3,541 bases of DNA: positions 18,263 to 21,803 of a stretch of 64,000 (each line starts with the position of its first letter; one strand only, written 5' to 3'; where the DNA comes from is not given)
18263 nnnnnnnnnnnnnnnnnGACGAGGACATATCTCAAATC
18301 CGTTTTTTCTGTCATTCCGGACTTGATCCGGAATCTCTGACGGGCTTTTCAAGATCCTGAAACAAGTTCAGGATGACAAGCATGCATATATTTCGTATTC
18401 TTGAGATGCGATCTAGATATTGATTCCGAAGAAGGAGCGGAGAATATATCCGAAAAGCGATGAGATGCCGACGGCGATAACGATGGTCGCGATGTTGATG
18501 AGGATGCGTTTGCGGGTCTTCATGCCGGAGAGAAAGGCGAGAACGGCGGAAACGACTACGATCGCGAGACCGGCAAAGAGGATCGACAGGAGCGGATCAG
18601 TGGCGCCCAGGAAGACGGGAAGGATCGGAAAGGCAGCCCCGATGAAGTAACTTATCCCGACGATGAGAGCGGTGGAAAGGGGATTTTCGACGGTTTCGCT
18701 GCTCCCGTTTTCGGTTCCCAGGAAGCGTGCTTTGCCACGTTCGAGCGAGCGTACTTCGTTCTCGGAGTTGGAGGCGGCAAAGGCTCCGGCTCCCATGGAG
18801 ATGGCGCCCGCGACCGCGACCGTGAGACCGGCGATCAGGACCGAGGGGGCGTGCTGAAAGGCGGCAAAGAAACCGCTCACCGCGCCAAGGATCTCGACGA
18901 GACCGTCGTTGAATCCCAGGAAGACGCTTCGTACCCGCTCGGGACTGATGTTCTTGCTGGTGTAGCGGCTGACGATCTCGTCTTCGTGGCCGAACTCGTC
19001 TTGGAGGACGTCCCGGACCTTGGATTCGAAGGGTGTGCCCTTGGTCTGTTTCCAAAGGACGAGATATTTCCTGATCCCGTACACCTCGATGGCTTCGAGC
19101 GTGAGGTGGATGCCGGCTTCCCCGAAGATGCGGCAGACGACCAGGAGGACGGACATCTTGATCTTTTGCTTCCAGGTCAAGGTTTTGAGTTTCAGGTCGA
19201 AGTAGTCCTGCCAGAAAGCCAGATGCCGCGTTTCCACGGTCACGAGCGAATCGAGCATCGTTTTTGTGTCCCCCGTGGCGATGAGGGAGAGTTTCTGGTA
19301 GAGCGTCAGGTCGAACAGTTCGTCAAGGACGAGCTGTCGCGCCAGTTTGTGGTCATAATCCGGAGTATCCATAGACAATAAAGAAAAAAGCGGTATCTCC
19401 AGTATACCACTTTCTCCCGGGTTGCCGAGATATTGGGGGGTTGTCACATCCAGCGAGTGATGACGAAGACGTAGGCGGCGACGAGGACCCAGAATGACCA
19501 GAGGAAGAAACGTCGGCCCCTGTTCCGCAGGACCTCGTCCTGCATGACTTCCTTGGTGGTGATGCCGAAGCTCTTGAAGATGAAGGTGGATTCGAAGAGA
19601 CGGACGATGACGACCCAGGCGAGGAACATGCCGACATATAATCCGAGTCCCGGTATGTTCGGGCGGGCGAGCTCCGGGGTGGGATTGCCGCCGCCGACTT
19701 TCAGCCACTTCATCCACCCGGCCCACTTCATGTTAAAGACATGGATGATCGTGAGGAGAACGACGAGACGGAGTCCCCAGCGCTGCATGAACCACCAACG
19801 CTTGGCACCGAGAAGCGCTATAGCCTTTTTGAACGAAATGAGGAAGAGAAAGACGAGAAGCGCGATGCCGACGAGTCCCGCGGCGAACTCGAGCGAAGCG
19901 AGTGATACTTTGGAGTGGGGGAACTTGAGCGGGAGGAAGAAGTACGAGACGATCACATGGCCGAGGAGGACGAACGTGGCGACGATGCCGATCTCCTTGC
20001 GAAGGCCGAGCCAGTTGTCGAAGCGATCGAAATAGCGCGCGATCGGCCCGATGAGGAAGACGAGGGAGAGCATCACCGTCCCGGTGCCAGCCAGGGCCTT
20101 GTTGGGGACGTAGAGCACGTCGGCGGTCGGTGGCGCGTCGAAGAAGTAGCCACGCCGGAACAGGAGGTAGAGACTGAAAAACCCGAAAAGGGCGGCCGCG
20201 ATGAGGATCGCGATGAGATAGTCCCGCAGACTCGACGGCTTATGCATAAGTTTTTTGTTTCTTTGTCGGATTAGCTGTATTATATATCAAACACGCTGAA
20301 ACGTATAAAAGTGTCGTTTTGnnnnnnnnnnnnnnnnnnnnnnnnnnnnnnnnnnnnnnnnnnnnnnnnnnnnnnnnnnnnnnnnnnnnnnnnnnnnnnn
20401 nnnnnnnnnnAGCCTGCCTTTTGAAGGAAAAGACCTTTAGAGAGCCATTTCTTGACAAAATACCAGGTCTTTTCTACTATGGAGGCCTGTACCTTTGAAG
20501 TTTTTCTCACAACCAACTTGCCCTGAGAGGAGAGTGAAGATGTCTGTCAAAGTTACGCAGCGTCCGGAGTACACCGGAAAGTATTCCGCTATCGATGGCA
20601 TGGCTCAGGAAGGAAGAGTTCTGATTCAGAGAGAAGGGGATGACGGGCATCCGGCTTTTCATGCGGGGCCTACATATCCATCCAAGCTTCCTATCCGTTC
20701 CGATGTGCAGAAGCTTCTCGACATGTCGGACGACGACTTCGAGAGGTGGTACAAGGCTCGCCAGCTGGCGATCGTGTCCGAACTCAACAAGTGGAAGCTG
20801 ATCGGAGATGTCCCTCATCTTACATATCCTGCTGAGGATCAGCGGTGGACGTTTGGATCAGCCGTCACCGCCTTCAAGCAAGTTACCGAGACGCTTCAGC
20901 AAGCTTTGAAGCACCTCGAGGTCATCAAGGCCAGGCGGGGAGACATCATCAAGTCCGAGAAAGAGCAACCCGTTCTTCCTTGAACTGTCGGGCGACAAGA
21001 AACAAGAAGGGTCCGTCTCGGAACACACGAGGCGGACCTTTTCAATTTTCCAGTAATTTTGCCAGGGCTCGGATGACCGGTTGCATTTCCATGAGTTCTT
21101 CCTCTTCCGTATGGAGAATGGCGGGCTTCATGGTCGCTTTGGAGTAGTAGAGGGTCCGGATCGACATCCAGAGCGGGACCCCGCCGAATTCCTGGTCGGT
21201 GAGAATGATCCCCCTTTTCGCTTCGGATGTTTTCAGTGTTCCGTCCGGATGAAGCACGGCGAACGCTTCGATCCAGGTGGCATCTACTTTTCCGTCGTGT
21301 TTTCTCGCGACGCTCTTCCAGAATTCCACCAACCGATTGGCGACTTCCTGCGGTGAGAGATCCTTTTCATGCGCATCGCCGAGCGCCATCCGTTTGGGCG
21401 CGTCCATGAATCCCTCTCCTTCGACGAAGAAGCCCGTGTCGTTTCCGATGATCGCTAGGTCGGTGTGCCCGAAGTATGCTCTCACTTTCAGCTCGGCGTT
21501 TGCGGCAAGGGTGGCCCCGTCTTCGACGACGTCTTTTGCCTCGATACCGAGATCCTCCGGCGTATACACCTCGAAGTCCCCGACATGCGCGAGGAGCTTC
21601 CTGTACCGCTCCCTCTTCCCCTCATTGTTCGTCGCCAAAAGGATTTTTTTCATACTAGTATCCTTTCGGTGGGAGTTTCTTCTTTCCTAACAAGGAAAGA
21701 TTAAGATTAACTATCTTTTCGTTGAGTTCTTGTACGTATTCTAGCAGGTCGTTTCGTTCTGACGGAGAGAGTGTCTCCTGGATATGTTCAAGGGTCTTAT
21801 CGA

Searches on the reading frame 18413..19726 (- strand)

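Call 51: search_protein_families(library=pfam, proteins=[window:18413-19726:-], max_evalue=0.00001)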
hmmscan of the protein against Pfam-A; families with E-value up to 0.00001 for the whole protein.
window:18413-19726:- (437 aa): 1 family
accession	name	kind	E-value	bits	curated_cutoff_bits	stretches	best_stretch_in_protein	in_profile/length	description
PF01988.24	VIT1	-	1.7e-22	80.8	28.1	2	265-331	1-68/214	VIT family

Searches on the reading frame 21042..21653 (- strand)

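Call 51: search_protein_families(library=pfam, proteins=[window:21042-21653:-], max_evalue=0.00001)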
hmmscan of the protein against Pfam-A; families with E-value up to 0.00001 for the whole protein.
window:21042-21653:- (203 aa): 1 family
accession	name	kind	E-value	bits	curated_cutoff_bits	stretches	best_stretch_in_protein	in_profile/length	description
PF01725.21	Ham1p_like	-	2.3e-09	37.8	22.5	1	4-86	1-80/186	Ham1 family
